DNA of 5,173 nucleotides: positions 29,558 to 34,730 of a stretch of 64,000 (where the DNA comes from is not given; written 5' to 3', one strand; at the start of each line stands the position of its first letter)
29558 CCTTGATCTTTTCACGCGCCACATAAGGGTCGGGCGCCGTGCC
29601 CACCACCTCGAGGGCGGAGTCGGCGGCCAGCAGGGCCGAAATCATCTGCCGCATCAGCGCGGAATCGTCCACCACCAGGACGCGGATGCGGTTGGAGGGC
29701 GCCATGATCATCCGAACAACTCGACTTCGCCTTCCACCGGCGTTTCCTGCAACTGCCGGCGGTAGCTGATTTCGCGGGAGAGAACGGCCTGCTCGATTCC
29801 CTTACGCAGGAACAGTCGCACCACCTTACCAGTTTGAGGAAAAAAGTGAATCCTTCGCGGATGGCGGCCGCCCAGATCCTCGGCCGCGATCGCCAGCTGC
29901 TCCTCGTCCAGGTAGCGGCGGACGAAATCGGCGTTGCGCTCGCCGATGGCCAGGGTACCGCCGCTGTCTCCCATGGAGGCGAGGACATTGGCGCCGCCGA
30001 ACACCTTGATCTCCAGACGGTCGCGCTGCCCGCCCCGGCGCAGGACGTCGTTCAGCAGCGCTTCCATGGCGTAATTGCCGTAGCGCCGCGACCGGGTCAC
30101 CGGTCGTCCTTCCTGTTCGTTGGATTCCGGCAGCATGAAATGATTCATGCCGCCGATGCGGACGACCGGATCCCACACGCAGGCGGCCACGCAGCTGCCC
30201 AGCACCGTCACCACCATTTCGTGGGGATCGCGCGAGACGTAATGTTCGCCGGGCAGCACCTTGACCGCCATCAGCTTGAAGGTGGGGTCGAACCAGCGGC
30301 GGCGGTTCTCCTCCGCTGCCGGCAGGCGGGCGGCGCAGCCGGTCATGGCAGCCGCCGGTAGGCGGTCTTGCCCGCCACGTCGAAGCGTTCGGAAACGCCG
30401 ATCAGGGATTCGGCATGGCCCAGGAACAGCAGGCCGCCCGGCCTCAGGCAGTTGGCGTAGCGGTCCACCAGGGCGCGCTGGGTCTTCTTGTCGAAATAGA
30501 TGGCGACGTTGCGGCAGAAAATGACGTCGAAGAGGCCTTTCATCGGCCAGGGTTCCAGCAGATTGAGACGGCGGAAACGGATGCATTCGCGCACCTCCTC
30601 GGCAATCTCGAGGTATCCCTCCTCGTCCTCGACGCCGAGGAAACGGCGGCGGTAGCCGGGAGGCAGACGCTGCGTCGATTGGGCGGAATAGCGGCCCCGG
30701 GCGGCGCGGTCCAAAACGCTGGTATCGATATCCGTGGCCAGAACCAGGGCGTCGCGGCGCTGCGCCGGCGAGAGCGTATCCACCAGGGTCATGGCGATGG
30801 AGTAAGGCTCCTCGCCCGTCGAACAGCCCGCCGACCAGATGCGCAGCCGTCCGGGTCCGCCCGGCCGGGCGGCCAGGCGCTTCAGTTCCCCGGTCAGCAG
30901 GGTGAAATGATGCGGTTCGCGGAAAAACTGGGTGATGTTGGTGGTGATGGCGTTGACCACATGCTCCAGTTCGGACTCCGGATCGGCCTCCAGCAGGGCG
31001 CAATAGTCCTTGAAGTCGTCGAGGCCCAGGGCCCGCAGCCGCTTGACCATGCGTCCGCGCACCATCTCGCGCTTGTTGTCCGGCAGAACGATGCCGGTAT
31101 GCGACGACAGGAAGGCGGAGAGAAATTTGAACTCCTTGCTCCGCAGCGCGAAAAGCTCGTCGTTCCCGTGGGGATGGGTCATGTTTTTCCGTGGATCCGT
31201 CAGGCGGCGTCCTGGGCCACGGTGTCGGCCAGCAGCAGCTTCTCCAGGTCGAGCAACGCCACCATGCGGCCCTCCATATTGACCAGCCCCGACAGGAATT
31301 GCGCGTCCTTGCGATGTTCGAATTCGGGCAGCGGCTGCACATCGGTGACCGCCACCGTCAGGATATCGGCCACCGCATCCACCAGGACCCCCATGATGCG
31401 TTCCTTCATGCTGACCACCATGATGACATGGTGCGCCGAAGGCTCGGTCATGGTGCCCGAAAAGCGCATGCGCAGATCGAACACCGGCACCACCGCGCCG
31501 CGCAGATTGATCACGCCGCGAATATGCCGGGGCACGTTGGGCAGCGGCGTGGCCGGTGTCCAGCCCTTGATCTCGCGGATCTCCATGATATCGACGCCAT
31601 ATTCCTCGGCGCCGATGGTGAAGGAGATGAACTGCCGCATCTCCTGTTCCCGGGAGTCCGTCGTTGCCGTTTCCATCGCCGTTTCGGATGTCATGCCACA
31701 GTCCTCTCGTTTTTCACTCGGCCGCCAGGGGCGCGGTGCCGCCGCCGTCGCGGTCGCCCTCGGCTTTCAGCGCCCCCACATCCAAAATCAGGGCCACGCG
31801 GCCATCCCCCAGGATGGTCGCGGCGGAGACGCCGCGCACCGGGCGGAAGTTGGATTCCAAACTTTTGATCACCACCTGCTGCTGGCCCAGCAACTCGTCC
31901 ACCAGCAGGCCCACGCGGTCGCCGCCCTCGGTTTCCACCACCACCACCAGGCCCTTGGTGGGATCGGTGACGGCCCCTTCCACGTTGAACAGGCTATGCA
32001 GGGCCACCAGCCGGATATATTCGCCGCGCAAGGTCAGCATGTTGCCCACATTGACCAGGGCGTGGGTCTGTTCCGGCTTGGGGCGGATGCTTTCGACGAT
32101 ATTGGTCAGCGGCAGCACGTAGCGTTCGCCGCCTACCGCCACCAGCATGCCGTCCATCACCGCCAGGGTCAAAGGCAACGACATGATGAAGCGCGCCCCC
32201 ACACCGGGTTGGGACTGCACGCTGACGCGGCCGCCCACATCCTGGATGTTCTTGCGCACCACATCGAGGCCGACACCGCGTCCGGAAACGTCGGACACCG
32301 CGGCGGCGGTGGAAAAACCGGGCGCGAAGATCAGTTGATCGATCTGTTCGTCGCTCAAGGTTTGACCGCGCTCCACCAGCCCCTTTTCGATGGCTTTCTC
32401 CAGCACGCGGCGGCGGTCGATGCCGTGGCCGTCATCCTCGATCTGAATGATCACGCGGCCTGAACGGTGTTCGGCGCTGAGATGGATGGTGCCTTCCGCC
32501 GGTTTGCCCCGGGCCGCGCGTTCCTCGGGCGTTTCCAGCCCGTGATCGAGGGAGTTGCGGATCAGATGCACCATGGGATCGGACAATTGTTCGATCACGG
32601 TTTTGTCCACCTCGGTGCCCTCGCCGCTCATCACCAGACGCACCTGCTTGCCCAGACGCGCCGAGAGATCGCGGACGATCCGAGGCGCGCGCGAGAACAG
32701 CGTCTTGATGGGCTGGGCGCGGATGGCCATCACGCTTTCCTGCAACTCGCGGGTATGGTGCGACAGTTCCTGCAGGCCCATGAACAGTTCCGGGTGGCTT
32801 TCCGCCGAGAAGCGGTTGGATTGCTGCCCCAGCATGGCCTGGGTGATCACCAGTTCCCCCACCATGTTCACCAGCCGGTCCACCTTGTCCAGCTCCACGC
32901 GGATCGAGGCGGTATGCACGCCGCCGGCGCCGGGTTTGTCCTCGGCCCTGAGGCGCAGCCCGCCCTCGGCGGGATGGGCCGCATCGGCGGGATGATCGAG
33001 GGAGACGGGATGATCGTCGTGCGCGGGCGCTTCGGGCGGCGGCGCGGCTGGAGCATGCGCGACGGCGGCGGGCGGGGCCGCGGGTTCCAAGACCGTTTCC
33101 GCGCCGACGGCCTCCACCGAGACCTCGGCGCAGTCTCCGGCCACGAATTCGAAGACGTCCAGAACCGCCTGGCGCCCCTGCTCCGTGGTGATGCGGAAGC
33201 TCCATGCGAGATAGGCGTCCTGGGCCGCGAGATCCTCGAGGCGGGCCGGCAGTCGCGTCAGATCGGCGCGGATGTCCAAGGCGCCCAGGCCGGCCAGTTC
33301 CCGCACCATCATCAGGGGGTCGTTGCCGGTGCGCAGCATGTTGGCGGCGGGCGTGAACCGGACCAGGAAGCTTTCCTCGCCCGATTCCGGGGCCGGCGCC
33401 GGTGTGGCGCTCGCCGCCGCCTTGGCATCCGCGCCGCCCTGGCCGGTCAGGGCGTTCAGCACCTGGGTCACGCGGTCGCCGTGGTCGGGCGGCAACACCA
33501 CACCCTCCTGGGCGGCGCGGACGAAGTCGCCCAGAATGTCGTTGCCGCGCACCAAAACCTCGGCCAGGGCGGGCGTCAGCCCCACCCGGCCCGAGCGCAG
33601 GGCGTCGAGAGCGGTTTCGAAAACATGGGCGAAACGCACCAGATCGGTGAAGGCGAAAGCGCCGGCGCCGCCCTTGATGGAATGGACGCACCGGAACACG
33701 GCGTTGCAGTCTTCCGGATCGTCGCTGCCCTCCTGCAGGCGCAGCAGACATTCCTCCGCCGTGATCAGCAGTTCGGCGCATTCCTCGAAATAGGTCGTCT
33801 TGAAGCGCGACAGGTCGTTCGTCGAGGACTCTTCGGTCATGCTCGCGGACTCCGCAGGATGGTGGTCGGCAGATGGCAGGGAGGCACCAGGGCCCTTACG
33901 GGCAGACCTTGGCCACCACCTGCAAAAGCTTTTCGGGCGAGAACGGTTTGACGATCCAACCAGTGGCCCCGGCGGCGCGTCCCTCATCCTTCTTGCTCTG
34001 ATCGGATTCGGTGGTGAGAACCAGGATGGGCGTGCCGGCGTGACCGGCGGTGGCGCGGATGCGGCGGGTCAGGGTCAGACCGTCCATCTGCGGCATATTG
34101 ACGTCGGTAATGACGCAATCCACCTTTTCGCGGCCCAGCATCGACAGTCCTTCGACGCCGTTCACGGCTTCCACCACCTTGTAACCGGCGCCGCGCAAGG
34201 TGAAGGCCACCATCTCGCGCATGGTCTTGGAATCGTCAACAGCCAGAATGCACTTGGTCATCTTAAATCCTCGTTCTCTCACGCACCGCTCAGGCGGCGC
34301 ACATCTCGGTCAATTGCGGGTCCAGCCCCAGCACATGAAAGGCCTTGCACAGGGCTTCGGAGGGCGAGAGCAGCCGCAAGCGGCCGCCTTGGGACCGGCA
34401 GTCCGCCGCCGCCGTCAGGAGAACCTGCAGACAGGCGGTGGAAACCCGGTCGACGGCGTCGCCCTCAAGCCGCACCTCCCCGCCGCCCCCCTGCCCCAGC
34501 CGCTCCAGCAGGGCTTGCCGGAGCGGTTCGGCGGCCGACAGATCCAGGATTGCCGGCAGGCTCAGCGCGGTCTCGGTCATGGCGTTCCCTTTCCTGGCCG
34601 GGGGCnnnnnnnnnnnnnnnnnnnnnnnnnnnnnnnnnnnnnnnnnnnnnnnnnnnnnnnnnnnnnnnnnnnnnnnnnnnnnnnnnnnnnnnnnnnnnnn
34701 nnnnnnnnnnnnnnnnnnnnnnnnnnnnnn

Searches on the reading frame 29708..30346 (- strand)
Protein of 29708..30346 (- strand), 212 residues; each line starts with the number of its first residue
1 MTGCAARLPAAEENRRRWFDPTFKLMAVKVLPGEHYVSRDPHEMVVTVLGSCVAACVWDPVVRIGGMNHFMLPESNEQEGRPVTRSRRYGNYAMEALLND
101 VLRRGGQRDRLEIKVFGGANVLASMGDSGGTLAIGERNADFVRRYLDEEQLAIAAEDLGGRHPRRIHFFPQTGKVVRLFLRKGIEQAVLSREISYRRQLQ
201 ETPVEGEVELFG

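Call 63: search_protein_families(library=pfam, proteins=[window:29708-30346:-], max_evalue=0.0001)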
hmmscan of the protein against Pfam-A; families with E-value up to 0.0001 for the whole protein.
window:29708-30346:- (212 aa): 1 family
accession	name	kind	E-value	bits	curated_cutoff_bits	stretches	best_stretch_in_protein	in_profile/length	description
PF03975.18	CheD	-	2.2e-33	115.1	25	1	71-176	1-105/108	CheD chemotactic sensory transduction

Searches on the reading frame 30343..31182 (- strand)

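Call 63: search_protein_families(library=pfam, proteins=[window:30343-31182:-], max_evalue=0.0001)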
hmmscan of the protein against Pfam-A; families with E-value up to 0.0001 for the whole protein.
window:30343-31182:- (279 aa): 4 families
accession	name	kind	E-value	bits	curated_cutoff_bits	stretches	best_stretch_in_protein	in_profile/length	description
PF01739.24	CheR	-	1.6e-59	201.1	27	1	82-274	1-193/195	CheR methyltransferase, SAM binding domain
PF03705.20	CheR_N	-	1.5e-16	60.2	27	1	17-68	2-53/53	CheR methyltransferase, all-alpha domain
PF13649.12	Methyltransf_25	-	3.3e-06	28.1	27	1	163-250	9-97/97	Methyltransferase domain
PF08242.18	Methyltransf_12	-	5e-06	27.6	30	0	192-252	64-98/98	Methyltransferase domain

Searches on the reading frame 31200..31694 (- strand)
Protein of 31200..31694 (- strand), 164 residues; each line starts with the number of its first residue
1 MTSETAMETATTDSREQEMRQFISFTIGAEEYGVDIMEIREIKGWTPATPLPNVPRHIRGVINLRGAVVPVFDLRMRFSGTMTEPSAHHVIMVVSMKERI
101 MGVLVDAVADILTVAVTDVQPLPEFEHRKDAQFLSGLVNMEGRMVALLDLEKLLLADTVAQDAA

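Call 63: search_protein_families(library=pfam, proteins=[window:31200-31694:-], max_evalue=0.0001)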
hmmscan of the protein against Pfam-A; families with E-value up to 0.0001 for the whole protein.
window:31200-31694:- (164 aa): 1 family
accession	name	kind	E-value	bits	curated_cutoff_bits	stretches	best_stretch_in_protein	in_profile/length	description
PF01584.24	CheW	-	8.7e-37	126.3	23.5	1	21-154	1-134/138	CheW-like domain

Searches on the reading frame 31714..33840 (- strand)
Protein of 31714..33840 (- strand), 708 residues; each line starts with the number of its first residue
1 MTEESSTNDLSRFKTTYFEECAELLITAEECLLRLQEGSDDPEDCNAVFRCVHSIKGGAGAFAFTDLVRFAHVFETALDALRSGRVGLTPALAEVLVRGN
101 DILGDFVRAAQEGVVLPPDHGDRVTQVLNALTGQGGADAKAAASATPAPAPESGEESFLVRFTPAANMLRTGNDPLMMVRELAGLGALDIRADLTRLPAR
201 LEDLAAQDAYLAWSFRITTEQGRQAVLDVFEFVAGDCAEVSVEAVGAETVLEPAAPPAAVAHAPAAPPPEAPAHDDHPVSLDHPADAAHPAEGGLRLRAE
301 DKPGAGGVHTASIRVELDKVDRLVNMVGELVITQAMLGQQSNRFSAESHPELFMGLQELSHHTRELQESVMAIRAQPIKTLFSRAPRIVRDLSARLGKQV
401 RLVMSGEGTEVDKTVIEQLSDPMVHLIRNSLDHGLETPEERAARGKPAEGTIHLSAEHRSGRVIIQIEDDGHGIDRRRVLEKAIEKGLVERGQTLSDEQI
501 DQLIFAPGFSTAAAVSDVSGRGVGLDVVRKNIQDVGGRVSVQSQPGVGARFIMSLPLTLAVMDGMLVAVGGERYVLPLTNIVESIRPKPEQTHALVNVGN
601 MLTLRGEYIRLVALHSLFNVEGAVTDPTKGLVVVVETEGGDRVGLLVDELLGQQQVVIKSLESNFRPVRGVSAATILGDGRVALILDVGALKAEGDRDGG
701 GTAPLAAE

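Call 63: search_protein_families(library=pfam, proteins=[window:31714-33840:-], max_evalue=0.0001)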
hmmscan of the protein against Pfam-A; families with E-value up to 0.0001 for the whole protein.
window:31714-33840:- (708 aa): 4 families
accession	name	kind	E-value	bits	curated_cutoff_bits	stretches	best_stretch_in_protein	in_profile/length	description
PF01584.24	CheW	-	1.2e-28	99.9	23.5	1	564-691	2-133/138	CheW-like domain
PF02895.20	H-kinase_dim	-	1.4e-20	73.9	23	1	311-373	2-68/68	Signal transducing histidine kinase, homodimeric domain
PF02518.31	HATPase_c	-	6.9e-18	65.6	26.4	1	421-558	4-110/111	Histidine kinase-, DNA gyrase B-, and HSP90-like ATPase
PF01627.28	Hpt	-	7.2e-13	49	24.6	1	23-96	5-74/84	Hpt domain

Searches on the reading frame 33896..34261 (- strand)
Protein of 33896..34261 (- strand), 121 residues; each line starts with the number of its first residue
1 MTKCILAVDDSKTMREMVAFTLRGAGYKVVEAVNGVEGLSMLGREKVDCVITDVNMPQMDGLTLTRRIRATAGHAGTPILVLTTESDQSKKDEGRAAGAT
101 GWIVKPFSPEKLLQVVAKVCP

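Call 63: search_protein_families(library=pfam, proteins=[window:33896-34261:-], max_evalue=0.0001)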
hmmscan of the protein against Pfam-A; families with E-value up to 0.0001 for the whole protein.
window:33896-34261:- (121 aa): 1 family
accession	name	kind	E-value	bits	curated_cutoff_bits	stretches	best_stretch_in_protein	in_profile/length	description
PF00072.30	Response_reg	-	4.1e-29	101.4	30.2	1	5-116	1-110/111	Response regulator receiver domain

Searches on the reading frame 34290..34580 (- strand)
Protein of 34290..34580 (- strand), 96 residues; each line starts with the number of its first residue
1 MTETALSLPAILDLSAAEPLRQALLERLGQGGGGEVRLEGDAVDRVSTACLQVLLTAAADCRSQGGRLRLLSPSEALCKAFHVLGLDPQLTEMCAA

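Call 63: search_protein_families(library=pfam, proteins=[window:34290-34580:-], max_evalue=0.0001)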
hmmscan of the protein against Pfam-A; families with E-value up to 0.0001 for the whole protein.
window:34290-34580:- (96 aa): 2 families
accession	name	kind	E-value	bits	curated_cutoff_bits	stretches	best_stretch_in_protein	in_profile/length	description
PF13466.11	STAS_2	-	5e-16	59.1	29.2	1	6-87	1-80/80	STAS domain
PF01740.26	STAS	-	2e-08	34.4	22.6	1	6-88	13-95/106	STAS domain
